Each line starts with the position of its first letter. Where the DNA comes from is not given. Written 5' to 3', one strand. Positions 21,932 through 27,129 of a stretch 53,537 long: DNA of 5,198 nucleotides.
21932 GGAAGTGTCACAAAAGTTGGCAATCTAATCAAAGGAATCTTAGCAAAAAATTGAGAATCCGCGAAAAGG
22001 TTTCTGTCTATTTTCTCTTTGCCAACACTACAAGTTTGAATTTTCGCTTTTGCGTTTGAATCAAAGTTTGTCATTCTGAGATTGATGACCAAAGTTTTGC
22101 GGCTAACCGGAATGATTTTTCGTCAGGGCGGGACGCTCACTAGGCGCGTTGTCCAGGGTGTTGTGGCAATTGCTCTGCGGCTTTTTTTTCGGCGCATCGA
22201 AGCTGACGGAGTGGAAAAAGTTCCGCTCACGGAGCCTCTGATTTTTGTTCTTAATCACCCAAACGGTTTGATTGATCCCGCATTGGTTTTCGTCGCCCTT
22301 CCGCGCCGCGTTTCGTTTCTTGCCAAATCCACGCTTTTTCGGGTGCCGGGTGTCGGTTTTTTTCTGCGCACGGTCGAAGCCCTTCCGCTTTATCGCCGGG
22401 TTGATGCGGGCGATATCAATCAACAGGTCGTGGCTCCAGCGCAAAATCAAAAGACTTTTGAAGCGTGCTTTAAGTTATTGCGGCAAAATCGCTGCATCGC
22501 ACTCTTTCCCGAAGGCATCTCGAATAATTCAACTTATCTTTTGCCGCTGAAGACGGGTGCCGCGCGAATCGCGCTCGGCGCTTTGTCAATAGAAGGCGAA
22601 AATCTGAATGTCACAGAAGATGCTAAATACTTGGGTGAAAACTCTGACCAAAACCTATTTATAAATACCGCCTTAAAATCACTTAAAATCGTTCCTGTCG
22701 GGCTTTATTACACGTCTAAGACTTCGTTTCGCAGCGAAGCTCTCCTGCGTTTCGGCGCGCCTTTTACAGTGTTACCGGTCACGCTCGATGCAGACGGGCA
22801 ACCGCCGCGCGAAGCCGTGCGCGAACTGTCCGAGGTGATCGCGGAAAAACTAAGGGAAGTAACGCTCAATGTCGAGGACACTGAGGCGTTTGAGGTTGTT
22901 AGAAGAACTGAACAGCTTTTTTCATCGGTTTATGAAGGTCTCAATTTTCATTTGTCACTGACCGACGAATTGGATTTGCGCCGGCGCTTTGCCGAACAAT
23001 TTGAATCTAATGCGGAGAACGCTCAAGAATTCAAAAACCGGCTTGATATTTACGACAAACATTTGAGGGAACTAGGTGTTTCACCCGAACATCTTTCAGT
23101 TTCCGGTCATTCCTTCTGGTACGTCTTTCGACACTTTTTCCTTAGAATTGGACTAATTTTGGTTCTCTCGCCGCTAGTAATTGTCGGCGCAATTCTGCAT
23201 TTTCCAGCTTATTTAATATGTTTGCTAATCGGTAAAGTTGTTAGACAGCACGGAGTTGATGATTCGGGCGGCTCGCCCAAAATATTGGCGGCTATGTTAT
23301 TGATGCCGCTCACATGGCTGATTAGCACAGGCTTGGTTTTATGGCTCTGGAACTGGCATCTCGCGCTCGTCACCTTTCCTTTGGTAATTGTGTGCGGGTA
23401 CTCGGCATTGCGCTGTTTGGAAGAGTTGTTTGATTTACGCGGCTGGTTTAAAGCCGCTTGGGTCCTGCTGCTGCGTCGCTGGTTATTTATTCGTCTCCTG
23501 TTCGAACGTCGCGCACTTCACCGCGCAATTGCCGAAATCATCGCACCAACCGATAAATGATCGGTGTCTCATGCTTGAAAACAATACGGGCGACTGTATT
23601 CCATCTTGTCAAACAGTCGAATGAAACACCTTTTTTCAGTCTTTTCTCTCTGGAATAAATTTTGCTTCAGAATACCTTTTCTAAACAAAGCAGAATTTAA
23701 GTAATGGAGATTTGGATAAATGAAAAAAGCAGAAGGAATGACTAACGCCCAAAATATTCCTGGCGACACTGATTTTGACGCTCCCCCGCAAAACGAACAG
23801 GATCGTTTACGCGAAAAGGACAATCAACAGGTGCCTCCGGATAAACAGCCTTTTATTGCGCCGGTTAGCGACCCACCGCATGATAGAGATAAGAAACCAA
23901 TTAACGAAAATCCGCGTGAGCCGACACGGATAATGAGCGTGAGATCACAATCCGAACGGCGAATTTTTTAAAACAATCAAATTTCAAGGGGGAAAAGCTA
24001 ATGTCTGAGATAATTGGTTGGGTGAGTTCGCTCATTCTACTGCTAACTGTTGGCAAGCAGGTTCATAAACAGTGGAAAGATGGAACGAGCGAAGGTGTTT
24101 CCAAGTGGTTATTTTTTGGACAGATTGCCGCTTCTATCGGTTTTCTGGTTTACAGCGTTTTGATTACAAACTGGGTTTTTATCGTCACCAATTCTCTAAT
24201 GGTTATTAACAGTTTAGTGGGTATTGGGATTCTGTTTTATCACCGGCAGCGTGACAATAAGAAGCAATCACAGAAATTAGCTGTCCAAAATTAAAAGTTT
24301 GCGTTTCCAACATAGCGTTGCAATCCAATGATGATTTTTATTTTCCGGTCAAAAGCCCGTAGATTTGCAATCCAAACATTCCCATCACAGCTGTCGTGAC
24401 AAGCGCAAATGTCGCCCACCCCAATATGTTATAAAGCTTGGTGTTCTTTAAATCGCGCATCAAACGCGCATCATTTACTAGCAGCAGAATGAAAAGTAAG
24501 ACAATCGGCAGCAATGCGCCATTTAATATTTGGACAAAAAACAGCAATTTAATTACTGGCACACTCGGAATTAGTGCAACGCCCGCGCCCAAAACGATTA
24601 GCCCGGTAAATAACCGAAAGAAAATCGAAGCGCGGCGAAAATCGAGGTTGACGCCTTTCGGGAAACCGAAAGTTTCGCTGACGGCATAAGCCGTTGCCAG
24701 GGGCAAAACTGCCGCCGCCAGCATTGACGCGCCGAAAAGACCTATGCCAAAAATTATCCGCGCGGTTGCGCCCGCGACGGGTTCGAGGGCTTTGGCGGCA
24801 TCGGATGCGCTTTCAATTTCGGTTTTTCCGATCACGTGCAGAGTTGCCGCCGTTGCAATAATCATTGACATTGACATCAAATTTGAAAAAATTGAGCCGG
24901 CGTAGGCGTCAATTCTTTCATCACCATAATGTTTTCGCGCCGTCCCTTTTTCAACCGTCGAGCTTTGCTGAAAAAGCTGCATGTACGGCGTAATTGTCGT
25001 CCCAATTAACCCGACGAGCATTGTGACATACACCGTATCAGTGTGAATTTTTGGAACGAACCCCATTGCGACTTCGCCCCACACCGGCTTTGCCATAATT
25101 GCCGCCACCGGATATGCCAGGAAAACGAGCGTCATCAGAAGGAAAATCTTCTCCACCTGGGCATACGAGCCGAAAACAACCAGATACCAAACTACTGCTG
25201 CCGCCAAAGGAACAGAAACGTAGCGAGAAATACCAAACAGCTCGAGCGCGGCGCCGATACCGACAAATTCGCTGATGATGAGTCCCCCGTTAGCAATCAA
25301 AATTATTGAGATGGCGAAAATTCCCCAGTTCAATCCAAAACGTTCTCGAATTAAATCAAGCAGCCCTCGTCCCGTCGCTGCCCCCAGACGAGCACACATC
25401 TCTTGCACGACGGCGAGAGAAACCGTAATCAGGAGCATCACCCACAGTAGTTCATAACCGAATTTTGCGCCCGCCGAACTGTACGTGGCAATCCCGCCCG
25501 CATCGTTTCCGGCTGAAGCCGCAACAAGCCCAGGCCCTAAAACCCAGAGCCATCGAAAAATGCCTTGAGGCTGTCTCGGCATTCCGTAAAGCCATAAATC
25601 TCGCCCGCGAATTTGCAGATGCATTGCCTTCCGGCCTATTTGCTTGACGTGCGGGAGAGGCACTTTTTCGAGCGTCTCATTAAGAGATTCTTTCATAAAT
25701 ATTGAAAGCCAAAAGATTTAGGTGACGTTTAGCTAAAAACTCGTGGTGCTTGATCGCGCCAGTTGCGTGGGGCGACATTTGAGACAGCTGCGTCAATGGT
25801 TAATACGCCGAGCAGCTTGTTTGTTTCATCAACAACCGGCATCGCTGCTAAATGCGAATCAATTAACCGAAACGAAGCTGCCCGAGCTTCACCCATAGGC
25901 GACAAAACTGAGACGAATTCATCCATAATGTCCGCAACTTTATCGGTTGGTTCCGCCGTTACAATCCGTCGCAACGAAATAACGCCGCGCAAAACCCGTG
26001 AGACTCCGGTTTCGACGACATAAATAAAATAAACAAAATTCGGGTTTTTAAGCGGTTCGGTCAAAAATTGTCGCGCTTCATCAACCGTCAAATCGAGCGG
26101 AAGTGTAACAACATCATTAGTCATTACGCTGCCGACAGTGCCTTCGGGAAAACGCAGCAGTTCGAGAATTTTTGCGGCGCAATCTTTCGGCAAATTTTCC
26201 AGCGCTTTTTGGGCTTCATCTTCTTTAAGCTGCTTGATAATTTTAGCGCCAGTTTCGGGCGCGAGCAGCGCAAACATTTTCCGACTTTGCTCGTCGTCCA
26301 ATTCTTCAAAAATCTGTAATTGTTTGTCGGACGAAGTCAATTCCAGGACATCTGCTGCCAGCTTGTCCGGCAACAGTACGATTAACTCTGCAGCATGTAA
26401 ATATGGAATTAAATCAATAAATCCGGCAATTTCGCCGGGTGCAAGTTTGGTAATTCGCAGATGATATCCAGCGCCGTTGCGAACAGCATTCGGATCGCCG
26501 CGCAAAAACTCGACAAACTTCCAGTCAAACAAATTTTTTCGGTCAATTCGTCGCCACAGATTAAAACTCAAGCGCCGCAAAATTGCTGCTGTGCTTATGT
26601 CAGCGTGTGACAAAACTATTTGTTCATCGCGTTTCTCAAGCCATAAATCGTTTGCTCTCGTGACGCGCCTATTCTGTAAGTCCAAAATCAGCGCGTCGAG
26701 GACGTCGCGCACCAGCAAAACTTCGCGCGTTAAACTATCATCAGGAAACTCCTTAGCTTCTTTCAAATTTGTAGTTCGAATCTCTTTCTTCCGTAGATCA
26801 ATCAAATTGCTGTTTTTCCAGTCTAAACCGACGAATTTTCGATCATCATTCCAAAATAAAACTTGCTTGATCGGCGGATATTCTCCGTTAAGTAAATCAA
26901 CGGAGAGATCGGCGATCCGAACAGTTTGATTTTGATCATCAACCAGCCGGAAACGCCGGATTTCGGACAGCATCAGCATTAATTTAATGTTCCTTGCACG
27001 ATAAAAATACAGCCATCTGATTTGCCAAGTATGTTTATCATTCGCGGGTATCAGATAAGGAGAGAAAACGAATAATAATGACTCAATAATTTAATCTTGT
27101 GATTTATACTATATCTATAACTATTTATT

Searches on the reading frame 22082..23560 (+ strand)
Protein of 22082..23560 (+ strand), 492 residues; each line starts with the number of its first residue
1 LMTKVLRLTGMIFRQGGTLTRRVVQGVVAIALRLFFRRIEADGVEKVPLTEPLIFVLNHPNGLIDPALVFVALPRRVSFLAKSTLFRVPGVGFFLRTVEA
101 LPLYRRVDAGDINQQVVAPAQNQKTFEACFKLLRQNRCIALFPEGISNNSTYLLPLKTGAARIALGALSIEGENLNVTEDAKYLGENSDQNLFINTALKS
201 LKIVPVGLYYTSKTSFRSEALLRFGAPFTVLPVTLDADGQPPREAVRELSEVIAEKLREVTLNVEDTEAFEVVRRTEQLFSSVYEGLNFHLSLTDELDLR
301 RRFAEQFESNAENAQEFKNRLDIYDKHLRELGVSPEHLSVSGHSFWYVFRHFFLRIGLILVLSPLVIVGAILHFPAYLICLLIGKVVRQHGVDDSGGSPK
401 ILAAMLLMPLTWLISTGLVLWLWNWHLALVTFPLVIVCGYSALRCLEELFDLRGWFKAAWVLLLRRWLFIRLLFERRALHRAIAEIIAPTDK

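Call 6: search_protein_families(library=pfam, proteins=[window:22082-23560:+], max_evalue=0.01)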
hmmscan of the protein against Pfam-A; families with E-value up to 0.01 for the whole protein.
window:22082-23560:+ (492 aa): 1 family
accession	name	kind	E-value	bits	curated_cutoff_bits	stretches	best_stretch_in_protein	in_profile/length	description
PF01553.26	Acyltransferase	-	1e-19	71.1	23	1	38-167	1-122/132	Acyltransferase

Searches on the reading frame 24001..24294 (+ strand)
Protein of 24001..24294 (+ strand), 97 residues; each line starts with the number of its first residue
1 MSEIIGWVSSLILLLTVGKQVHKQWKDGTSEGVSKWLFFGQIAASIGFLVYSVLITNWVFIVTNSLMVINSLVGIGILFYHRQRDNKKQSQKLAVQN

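Call 16: search_protein_families(library=pfam, proteins=[window:24001-24294:+], max_evalue=0.001)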
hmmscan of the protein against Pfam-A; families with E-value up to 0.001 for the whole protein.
window:24001-24294:+ (97 aa): 1 family
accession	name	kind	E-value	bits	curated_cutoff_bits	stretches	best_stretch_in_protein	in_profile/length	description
PF03083.21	MtN3_slv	-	0.00027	21.3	23.7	1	5-80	6-80/87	Sugar efflux transporter for intercellular exchange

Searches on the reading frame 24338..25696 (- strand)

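Call 6: search_protein_families(library=pfam, proteins=[window:24338-25696:-], max_evalue=0.01)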
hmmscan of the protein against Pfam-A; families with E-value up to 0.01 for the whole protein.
window:24338-25696:- (452 aa): 1 family
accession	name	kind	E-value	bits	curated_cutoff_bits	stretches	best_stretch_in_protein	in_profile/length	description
PF01566.24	Nramp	-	6.3e-92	308.8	29.8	1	69-419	1-356/357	Natural resistance-associated macrophage protein-like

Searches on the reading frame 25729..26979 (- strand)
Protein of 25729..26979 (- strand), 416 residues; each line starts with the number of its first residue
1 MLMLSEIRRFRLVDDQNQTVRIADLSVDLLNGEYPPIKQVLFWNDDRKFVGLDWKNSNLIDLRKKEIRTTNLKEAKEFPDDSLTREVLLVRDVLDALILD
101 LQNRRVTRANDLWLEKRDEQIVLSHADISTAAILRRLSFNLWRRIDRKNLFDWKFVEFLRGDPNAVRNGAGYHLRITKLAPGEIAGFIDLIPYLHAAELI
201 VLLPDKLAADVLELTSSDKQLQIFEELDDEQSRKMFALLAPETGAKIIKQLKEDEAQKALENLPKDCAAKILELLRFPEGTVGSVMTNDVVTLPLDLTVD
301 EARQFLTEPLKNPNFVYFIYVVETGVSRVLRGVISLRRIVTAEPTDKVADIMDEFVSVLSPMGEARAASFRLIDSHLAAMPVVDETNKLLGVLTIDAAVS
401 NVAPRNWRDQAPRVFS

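Call 6: search_protein_families(library=pfam, proteins=[window:25729-26979:-], max_evalue=0.01)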
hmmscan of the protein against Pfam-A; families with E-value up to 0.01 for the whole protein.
window:25729-26979:- (416 aa): 2 families
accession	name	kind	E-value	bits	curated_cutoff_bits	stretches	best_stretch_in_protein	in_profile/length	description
PF03448.22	MgtE_N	-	5.7e-16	59.3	25.9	1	180-279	2-101/102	MgtE intracellular N domain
PF00571.33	CBS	-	4.9e-12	46.4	24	2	282-342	1-54/57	CBS domain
